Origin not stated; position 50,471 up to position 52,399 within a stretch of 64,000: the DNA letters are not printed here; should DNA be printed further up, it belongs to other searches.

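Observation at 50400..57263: Envelope gene cluster: OMP, two tandem 580-aa secreted FecR-domain paralogs, a CARDB protein and Skp, behind an AT-rich promoter island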

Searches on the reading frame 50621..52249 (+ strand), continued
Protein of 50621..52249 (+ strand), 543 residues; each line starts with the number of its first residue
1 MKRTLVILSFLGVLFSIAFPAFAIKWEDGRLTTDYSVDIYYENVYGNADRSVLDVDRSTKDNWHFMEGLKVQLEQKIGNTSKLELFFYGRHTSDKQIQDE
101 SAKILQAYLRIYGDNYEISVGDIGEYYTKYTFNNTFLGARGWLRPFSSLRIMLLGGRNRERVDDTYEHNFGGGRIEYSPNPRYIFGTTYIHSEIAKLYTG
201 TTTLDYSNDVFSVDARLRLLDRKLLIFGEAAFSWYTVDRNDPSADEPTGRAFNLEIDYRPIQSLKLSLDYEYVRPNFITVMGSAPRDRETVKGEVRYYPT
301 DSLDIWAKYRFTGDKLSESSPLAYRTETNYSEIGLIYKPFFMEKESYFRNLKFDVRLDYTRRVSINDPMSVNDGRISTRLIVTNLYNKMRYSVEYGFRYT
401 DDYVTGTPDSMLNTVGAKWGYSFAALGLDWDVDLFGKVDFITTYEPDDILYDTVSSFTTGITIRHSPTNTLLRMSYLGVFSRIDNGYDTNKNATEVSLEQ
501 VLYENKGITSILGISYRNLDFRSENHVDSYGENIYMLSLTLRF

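Call 87: find_related_loci(query=A2, collection=metagenome_contigs, flank=5000)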
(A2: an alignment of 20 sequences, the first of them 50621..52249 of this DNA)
Query A2 (543 aa) in metagenome_contigs; peptide patterns used: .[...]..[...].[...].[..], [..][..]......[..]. (x = any residue, [..] = any of these).
223 stretches matched a pattern; 5 encode a relative of the query (tblastn E <= 1e-3); 5 distinct loci.
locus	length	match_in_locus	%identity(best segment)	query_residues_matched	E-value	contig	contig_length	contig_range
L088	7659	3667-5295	73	1-543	0e+0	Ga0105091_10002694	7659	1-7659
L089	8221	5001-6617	49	21-543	2e-160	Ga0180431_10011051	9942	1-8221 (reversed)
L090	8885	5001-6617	49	21-543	2e-160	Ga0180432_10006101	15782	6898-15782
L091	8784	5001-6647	48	1-543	2e-161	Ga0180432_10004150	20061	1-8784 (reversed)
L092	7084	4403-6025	47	1-543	6e-160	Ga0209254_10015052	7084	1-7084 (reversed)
